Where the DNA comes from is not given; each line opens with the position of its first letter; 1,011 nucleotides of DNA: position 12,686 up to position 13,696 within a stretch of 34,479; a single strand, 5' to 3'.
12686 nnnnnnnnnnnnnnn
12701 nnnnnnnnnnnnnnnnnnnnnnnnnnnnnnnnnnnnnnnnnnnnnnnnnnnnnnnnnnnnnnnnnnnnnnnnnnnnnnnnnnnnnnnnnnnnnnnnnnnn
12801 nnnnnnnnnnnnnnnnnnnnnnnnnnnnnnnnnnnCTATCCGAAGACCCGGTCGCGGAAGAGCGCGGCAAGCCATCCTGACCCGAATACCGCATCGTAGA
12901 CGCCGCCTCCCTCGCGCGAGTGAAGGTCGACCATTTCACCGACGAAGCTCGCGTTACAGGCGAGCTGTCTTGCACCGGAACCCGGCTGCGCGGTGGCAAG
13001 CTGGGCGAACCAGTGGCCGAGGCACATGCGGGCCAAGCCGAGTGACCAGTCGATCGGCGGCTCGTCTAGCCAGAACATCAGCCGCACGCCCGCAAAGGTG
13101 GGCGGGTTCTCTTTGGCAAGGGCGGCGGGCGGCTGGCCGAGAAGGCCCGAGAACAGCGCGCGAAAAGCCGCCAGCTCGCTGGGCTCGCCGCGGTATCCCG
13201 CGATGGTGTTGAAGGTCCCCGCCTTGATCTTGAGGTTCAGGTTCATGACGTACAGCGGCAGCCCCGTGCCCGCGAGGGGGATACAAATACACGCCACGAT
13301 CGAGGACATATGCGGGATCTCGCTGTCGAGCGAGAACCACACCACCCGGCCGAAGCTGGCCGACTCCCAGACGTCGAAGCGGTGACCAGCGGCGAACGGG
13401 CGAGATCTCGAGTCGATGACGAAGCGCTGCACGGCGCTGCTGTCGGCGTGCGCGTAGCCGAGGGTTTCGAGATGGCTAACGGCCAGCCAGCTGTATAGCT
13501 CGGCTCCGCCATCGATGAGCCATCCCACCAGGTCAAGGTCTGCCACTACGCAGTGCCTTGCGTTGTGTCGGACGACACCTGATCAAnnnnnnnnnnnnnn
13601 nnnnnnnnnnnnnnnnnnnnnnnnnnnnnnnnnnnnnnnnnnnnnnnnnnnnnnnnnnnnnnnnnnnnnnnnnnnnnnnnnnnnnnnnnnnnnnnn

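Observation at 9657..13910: Operon pairing a bilin-reductase-like protein with a B12-radical SAM and a HemN-like radical SAM enzyme: candidate oxygen-independent tetrapyrrole-processing or novel tailoring system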

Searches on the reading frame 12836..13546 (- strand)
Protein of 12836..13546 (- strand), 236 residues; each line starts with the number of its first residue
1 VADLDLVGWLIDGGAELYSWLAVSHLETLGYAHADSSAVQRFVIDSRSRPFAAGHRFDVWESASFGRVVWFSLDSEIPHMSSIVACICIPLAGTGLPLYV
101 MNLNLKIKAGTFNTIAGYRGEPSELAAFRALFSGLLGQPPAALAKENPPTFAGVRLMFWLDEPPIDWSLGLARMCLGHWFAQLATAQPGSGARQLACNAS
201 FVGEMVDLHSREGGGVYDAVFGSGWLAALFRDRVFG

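Call 9: search_protein_families(library=pfam, proteins=[window:12836-13546:-], max_evalue=1)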
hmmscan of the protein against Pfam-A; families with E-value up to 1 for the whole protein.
window:12836-13546:- (236 aa): 0 families

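Call 10: search_protein_families(library=ncbifam, proteins=[window:12836-13546:-], max_evalue=1)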
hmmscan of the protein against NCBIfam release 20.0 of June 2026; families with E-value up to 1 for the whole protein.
window:12836-13546:- (236 aa): 0 families

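Call 15: search_solved_structures(query=window:12836-13546:-, max_evalue=10)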
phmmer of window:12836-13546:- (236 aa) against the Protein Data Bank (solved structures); distinct sequences matched with E-value up to 10: 0.

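Call 16: find_encoding_contigs(protein=window:12836-13546:-, flank=10000, max_places=10)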
Protein window:12836-13546:- (236 aa): 3 contigs read that carry it; 3 places shown.
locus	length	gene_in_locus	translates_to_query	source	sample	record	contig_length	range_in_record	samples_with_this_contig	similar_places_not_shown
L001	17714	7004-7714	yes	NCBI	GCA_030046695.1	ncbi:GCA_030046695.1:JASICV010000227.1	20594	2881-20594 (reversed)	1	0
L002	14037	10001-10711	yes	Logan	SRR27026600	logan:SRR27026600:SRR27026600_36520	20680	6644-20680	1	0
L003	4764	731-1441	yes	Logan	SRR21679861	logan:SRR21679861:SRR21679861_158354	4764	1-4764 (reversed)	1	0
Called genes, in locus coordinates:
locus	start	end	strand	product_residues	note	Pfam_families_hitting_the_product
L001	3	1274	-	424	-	?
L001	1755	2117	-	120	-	PF13620:CarboxypepD_reg (weak)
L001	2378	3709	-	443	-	PF00501:AMP-binding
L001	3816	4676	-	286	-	PF01061:ABC2_membrane (weak)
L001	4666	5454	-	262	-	PF01061:ABC2_membrane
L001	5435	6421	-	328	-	PF00005:ABC_tran, PF13304:AAA_21 (weak)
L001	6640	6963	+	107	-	-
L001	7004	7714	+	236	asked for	-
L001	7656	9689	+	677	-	PF04055:Radical_SAM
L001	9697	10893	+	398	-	PF04055:Radical_SAM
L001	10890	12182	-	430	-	PF01266:DAO (faint), PF01494:FAD_binding_3 (faint), PF07992:Pyr_redox_2, PF13450:NAD_binding_8 (faint), PF13738:Pyr_redox_3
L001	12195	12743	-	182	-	PF02566:OsmC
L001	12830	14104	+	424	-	PF00561:Abhydrolase_1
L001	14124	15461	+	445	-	PF01053:Cys_Met_Meta_PP, PF00155:Aminotran_1_2, PF01041:DegT_DnrJ_EryC1, PF00266:Aminotran_5 (weak)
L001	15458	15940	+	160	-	PF13380:CoA_binding_2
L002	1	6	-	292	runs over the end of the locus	PF05721:PhyH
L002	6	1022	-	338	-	PF01135:PCMT, PF13489:Methyltransf_23, PF13847:Methyltransf_31, PF08241:Methyltransf_11, PF08242:Methyltransf_12, PF13649:Methyltransf_25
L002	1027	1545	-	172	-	PF13302:Acetyltransf_3 (weak), PF13420:Acetyltransf_4, PF00583:Acetyltransf_1, PF13508:Acetyltransf_7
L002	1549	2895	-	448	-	PF01546:Peptidase_M20, PF07687:M20_dimer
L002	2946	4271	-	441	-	PF00291:PALP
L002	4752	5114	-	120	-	PF13620:CarboxypepD_reg (weak)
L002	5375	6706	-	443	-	PF00501:AMP-binding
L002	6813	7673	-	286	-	PF01061:ABC2_membrane (weak)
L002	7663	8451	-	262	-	PF01061:ABC2_membrane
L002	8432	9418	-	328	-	PF00005:ABC_tran, PF13304:AAA_21 (weak)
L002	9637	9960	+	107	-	-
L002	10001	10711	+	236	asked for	-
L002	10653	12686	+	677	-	PF04055:Radical_SAM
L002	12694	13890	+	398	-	PF04055:Radical_SAM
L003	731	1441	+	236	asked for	-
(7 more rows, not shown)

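Call 17: find_homologous_proteins(query=window:12836-13546:-, max_evalue=0.001)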
Query window:12836-13546:- (236 aa): 11 proteins with E <= 0.001 among 1285 candidates.
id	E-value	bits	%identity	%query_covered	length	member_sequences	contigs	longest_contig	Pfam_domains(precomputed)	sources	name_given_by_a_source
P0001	1.2e-155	535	99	100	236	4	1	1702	-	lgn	-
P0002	5.4e-83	297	60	98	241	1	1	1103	-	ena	-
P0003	1.0e-79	286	58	100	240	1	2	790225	-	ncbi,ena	-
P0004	1.1e-79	286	58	98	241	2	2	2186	-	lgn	-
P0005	2.9e-79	284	57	100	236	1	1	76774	-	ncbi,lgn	-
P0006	2.0e-74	269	55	100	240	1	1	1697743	-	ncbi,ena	-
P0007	3.1e-67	245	50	100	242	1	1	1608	-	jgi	jgi:hypothetical protein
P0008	1.4e-57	213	48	98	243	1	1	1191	-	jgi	jgi:hypothetical protein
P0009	1.3e-55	207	47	100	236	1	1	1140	-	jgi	jgi:hypothetical protein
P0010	2.3e-45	173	42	99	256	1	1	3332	-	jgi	jgi:hypothetical protein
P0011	3.5e-33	134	38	100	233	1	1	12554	-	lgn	-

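Call 18: find_encoding_contigs(protein=P0003, flank=10000, max_places=3)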
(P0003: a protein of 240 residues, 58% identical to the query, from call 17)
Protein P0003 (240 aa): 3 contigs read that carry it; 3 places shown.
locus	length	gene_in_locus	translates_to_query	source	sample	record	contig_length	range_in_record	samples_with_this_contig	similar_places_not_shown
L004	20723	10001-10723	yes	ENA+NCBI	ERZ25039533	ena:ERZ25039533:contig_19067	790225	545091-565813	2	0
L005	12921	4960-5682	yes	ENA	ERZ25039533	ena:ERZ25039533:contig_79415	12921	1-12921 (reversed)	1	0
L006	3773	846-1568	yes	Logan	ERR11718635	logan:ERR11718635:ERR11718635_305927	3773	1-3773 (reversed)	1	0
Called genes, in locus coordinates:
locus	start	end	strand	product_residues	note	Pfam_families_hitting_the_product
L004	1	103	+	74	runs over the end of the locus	-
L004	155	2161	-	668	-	PF13687:DUF4153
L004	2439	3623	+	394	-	PF02812:ELFV_dehydrog_N, PF00208:ELFV_dehydrog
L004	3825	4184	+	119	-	PF13560:HTH_31 (weak), PF01381:HTH_3 (faint)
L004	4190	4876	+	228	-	PF06114:Peptidase_M78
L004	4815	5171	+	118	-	-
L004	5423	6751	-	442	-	PF00501:AMP-binding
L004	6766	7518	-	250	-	PF01061:ABC2_membrane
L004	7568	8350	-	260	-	PF01061:ABC2_membrane, PF12698:ABC2_membrane_3 (weak)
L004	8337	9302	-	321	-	PF00005:ABC_tran, PF13304:AAA_21 (weak)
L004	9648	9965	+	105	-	-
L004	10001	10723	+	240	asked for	-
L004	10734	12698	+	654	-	PF04055:Radical_SAM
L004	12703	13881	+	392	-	PF04055:Radical_SAM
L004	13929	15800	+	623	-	PF02310:B12-binding (weak), PF04055:Radical_SAM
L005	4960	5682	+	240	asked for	-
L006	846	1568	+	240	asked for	-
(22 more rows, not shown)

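Call 19: find_encoding_contigs(protein=P0006, flank=10000, max_places=3)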
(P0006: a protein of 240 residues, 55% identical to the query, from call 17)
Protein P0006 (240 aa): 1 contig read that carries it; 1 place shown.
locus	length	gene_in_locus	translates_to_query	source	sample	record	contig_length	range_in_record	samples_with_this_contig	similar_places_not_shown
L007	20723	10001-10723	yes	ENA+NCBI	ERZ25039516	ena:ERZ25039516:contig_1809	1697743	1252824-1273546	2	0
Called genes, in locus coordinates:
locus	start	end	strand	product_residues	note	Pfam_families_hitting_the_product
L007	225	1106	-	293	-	-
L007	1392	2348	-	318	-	PF02423:OCD_Mu_crystall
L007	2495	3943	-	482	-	PF24152:DUF7405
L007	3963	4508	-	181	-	-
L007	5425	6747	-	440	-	PF00501:AMP-binding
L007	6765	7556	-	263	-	PF01061:ABC2_membrane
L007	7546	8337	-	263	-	PF01061:ABC2_membrane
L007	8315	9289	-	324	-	PF00005:ABC_tran, PF13304:AAA_21 (weak)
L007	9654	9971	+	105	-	-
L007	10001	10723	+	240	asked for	-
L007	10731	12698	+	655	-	PF04055:Radical_SAM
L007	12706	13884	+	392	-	PF04055:Radical_SAM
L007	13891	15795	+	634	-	PF02310:B12-binding, PF04055:Radical_SAM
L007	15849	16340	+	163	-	PF13302:Acetyltransf_3, PF00583:Acetyltransf_1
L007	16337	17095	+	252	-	PF01636:APH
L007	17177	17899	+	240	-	-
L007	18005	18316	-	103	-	-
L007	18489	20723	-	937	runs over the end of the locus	PF00486:Trans_reg_C, PF00515:TPR_1 (faint), PF03704:BTAD, PF07719:TPR_2 (faint), PF13191:AAA_16, PF13401:AAA_22 (weak), PF13424:TPR_12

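Call 20: find_encoding_contigs(protein=P0005, flank=10000, max_places=3)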
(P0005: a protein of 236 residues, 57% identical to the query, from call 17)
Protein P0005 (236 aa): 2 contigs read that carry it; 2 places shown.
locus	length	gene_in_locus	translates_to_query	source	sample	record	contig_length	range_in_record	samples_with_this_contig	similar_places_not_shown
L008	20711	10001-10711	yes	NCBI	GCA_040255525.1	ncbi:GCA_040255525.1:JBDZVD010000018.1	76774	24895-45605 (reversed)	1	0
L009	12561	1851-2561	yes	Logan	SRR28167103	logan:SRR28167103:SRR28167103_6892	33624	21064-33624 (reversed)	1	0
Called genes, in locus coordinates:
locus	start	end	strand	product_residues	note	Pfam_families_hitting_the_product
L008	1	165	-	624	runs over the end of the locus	PF07676:PD40 (faint), PF26549:Tricorn_N (weak), PF00561:Abhydrolase_1 (weak), PF12146:Hydrolase_4, PF20434:BD-FAE (weak), PF00326:Peptidase_S9, PF12697:Abhydrolase_6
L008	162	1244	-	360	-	PF00881:Nitroreductase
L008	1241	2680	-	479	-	PF01554:MatE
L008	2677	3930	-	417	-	PF07719:TPR_2 (faint)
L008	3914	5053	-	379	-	PF00881:Nitroreductase (weak)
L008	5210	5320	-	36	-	-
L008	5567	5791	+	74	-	-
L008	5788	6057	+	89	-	-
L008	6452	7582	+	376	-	-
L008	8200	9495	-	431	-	PF05977:MFS_3, PF07690:MFS_1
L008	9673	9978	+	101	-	-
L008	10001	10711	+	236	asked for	-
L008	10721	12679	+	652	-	PF04055:Radical_SAM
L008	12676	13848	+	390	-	PF04055:Radical_SAM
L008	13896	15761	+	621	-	PF02310:B12-binding (weak), PF04055:Radical_SAM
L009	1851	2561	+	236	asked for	-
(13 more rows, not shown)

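Call 21: find_encoding_contigs(protein=P0011, flank=10000, max_places=3)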
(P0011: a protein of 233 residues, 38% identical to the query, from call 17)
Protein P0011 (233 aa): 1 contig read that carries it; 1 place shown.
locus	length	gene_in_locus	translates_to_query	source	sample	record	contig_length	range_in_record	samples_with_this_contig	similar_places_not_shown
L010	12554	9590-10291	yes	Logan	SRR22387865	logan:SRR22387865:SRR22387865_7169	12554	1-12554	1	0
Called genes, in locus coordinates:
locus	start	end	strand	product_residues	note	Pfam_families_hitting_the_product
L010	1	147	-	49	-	?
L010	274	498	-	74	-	-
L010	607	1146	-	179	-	-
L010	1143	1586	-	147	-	PF02050:FliJ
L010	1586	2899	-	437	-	PF00006:ATP-synt_ab, PF18269:T3SS_ATPase_C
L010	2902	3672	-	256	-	PF02108:FliH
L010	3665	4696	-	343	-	PF03448:MgtE_N (faint), PF14842:FliG_N, PF14841:FliG_M, PF14842:FliG_N, PF01706:FliG_C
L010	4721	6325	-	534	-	PF01514:YscJ_FliF, PF08345:YscJ_FliF_C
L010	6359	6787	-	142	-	PF00460:Flg_bb_rod, PF06429:Flg_bbr_C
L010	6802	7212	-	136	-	-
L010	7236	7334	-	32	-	-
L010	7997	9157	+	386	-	PF04055:Radical_SAM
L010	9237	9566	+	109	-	-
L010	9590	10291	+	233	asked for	-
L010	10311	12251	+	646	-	PF04055:Radical_SAM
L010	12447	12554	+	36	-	?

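Call 25: find_related_loci(query=A1, collection=genome_contigs, flank=10000)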
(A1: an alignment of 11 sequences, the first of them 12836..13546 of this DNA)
Query A1 (236 aa) in genome_contigs; peptide patterns used: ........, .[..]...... (x = any residue, [..] = any of these).
75 stretches matched a pattern; 3 encode a relative of the query (tblastn E <= 1e-3); 3 distinct loci.
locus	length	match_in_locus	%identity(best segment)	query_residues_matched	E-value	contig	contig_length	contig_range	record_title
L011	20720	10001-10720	58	1-236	3e-85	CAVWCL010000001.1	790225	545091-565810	MAG: uncultured Actinomycetota bacterium isolate MFD04944.bin.1.323 genome assembly, contig: contig_19067, whole genome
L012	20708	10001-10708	57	1-236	1e-84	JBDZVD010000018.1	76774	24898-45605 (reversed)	MAG: Micromonosporaceae bacterium isolate PE_dung27 NODE_126_length_76774, whole genome shotgun sequence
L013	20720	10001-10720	55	1-236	2e-79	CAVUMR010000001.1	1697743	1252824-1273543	MAG: uncultured Actinomycetota bacterium isolate MFD04212.bin.1.17 genome assembly, contig: contig_1809, whole genome sh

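Call 27: search_protein_families(library=ncbifam, proteins=[L007:13891-15795:+], max_evalue=0.00001)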
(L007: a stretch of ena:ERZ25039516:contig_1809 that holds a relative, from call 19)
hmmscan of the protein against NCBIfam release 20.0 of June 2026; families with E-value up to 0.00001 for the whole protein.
L007:13891-15795:+ (634 aa): 16 families
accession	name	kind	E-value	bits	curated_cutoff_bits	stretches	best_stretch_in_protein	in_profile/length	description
NF033712.0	B12_rSAM_KedN5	subfamily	7.3e-273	906.5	700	1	13-628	2-623/624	KedN5 family methylcobalamin-dependent radical SAM C-methyltransferase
TIGR03471.1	HpnJ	equivalog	2e-20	73.1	577.6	1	86-371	81-355/472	hopanoid biosynthesis associated radical SAM protein HpnJ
TIGR02026.1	BchE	equivalog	6.3e-19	68.2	481.35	1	71-451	61-430/497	magnesium-protoporphyrin IX monomethyl ester anaerobic oxidative cyclase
NF050148.1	rSAM_ApyD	equivalog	2.9e-16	59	750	1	72-248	73-241/645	RiPP biosynthesis radical SAM protein ApyD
TIGR03975.1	rSAM_ocin_1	subfamily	1.3e-15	57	281.85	1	73-386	128-438/606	RiPP maturation radical SAM C-methyltransferase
TIGR04479.1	bcpD_PhpK_rSAM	subfamily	1.2e-11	43.7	600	1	45-384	84-412/504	PhpK family radical SAM P-methyltransferase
TIGR04013.1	B12_SAM_MJ_1487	hypoth_equivalog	4.7e-11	42.1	251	1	73-234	42-179/382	TIGR04013 family B12-binding domain/radical SAM domain-containing protein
TIGR04014.1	B12_SAM_MJ_0865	equivalog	5.1e-11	42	360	1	92-257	57-211/434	methyl-coenzyme M reductase glutamine C-methyltransferase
TIGR04367.1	HpnR_B12_rSAM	equivalog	2.4e-10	39.5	650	1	34-275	23-253/490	hopanoid C-3 methylase HpnR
TIGR04385.1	B12_rSAM_cofa1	equivalog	2.7e-10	40.1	450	1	89-374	86-357/438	B12 lower ligand biosynthesis radical SAM protein BzaD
TIGR04072.2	rSAM_ladder_B12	equivalog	3.6e-10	39.1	360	1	206-411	180-381/443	lipid biosynthesis B12-binding/radical SAM protein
NF038361.1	rSAM_Sden_1168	equivalog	5e-09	35.2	575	1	91-381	159-451/560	Sden_1168 family B12-binding radical SAM P-methyltransferase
TIGR04295.1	B12_rSAM_oligo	hypoth_equivalog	2.3e-08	33.1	400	1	101-267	100-258/422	TIGR04295 family B12-binding domain-containing radical SAM protein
TIGR00089.1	TIGR00089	subfamily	3.3e-07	29.5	251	0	207-379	141-316/429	MiaB/RimO family radical SAM methylthiotransferase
TIGR04428.1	B12_rSAM_trp_MT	equivalog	1.8e-06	26.6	500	1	210-390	220-407/558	tryptophan 2-C-methyltransferase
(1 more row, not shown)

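Call 29: predict_structure(alignment_id=A1)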
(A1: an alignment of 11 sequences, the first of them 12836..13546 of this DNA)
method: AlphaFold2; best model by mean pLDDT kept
length: 236 residues; sequences in the alignment: 11
mean_pLDDT: 90.7   pTM: 0.89
mean pLDDT of the five models: 90.7, 90.5, 89.9, 89.8, 89.0
residues with pLDDT >= 90: 158; 70-90: 68; 50-70: 10; < 50: 0
segments of 3 or more residues with pLDDT < 50: none
pLDDT, mean of each block of 10 residues (from residue 1): 85 98 95 95 91 96 94 93 97 92 94 96 91 84 92 95 91 97 80 78 84 80 89 87
secondary structure, 60 per line:
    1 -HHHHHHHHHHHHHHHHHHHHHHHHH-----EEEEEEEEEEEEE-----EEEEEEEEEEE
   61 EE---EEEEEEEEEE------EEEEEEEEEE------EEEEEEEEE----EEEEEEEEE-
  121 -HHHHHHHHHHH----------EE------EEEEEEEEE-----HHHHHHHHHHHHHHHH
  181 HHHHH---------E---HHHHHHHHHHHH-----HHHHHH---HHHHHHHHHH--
elements in order: H2-26 E32-44 E50-62 E66-75 E82-91 E98-106 E111-119 H122-132 E151-159 H165-185 H199-210 H216-221 H225-234

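Call 31: fold_search(model_id=the predicted structure, library=pdb)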
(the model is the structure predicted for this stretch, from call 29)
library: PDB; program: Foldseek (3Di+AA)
matches with E <= 10: 473; with E <= 0.001: 36
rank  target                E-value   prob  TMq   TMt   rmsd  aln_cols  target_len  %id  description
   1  2g18_D                2.8e-07  1.00  0.58  0.56   5.7       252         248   14  Crystal Structure of Nostoc sp. 7120 phycocyanobilin:ferredoxin oxidoreductase (PcyA) Apoprotein (released 2006-12-26)
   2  3f0l                  4.6e-07  1.00  0.58  0.57   6.8       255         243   15  Crystal structure of oxidized D105N Synechocystis sp. PcyA (released 2009-10-13)
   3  2g18_A                5.2e-07  1.00  0.58  0.56   5.7       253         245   14  Crystal Structure of Nostoc sp. 7120 phycocyanobilin:ferredoxin oxidoreductase (PcyA) Apoprotein (released 2006-12-26)
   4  4qcd                  5.5e-07  1.00  0.61  0.59   6.5       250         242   16  Neutron crystal structure of phycocyanobilin:ferredoxin oxidoreductase in complex with biliverdin IXalpha at room temper (released 2015-04-29)
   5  2g18_I                5.5e-07  1.00  0.58  0.58   6.7       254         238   15  Crystal Structure of Nostoc sp. 7120 phycocyanobilin:ferredoxin oxidoreductase (PcyA) Apoprotein (released 2006-12-26)
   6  3i95                  6.1e-07  1.00  0.59  0.58   6.6       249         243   16  Crystal structure of E76Q mutant PcyA-biliverdin complex (released 2009-10-27)
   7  4eoe                  8.1e-07  1.00  0.59  0.58   6.7       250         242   17  Crystal structure of H74A synechocystis sp. pcya (released 2012-08-29)
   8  5b4h                  9.1e-07  1.00  0.59  0.58   6.7       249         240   16  Crystal structure of I86D mutant of phycocyanobilin:ferredoxin oxidoreductase in complex with biliverdin (data 1) (released 2017-03-15)
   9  4eod                  9.6e-07  1.00  0.57  0.55   7.0       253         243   15  Crystal structure of H74E synechocystis sp. pcya sp. PCYA (released 2012-08-29)
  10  2d1e                  1.1e-06  1.00  0.59  0.57   6.7       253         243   17  Crystal structure of PcyA-biliverdin complex (released 2006-01-24)
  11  2dke                  1.3e-06  1.00  0.63  0.62   5.0       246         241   14  Crystal structure of substrate-free form of PcyA (released 2006-07-25)
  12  4eoc                  1.3e-06  1.00  0.61  0.61   6.4       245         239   17  Crystal structure of h74q Synechocystis sp. PCYA (released 2012-08-29)
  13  7ykb                  1.4e-06  1.00  0.59  0.58   6.7       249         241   16  Neutron Structure of PcyA D105N Mutant Complexed with Biliverdin at Room Temperature (released 2023-01-25)
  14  7yk9                  1.6e-06  1.00  0.63  0.62   4.9       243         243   15  Neutron Structure of PcyA I86D Mutant Complexed with Biliverdin at Room Temperature (released 2023-01-25)
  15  3nb8                  1.6e-06  1.00  0.59  0.58   6.7       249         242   16  Crystal structure of oxidized H88Q Synechocystis sp. PCYA (released 2010-10-06)
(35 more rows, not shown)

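Call 32: search_solved_structures(query=A1, max_evalue=10, show_alignments=3)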
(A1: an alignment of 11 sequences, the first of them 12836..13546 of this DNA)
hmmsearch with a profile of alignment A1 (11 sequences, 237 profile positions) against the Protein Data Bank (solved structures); distinct sequences matched with E-value up to 10: 3.
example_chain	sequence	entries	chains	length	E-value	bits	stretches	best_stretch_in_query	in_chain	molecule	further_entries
3efv_A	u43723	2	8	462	0.67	12.7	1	146-216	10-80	Putative succinate-semialdehyde dehydrogenase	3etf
2g29_A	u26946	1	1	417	0.68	12.7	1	141-226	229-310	Nitrate transport protein nrtA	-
4kv9_A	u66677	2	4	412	0.95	12.2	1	136-214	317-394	Septin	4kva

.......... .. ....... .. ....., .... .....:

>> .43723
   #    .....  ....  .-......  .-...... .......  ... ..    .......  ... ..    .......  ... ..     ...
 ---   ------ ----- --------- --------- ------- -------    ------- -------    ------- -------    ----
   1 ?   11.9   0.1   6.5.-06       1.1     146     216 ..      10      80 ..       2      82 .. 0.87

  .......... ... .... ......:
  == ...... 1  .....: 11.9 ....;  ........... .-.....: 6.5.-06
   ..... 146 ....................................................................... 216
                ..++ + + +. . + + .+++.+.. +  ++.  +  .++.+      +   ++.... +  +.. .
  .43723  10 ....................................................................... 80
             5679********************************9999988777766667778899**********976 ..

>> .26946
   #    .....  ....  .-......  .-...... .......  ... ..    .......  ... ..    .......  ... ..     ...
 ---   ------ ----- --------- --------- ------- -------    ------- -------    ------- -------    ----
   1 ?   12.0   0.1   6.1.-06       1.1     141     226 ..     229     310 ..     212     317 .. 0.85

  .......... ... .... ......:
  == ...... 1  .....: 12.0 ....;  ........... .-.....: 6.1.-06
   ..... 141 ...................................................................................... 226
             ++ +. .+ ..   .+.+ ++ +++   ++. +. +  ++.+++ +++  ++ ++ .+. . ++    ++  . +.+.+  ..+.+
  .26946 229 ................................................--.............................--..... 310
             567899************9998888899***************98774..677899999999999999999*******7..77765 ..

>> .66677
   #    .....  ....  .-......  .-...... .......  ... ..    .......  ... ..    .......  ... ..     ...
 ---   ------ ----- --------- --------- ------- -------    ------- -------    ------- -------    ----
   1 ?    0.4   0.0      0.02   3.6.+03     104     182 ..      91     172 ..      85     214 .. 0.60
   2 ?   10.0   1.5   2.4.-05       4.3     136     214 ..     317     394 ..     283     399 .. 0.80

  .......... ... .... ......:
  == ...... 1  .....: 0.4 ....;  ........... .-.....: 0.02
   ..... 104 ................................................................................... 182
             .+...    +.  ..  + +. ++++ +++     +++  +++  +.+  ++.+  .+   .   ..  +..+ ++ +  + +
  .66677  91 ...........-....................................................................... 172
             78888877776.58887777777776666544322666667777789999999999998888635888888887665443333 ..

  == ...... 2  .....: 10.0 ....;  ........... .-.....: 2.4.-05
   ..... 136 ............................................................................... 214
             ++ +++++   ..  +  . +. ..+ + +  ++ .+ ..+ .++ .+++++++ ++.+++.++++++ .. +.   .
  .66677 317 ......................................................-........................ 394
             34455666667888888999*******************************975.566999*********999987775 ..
